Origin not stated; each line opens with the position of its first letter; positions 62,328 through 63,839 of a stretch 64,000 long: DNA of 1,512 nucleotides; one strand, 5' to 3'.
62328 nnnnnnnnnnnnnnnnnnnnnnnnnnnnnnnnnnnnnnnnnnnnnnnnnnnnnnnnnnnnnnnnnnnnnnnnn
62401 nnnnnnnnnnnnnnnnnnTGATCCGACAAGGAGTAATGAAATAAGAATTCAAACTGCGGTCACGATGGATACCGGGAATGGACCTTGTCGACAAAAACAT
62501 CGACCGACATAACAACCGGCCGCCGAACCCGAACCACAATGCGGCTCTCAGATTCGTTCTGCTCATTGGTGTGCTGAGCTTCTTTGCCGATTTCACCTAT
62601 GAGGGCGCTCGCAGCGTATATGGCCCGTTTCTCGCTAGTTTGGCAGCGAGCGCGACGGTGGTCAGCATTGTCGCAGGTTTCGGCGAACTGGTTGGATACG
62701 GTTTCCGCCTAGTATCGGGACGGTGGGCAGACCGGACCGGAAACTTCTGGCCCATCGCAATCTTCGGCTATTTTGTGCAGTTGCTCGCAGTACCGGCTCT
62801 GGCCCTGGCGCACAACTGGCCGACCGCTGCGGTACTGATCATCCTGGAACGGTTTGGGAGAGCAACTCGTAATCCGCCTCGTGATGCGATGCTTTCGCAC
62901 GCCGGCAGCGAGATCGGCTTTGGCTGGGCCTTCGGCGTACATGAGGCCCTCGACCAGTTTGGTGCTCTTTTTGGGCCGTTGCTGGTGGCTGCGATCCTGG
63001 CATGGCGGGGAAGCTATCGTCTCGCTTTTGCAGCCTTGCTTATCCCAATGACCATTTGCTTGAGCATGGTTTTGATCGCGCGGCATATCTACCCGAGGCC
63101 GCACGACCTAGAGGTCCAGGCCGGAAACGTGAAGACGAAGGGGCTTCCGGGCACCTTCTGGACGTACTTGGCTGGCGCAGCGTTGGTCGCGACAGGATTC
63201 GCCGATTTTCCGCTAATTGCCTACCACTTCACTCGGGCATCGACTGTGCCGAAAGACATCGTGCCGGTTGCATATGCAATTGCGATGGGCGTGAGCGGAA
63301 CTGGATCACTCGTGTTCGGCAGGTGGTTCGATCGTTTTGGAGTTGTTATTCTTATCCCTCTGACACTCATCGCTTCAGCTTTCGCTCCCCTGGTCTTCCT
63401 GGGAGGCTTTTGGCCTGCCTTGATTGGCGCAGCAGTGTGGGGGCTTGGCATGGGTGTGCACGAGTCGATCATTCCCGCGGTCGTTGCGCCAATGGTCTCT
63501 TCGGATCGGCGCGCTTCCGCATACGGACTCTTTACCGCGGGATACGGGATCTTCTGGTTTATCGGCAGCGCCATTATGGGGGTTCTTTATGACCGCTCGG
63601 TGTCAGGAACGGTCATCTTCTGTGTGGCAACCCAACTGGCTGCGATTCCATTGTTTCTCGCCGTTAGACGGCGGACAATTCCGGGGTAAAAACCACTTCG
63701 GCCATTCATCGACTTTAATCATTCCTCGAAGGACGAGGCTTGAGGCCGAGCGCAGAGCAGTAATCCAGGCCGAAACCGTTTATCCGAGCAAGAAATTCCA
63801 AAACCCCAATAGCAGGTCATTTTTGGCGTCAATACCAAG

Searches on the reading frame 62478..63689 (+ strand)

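Call 51: search_protein_families(library=pfam, proteins=[window:62478-63689:+], max_evalue=0.0001)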
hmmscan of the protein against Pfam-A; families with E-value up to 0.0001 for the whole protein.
window:62478-63689:+ (403 aa): 1 family
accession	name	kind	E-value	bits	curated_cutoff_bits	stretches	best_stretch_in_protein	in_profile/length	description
PF07690.21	MFS_1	-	1.1e-23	84.2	33.4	2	33-237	4-214/347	Major Facilitator Superfamily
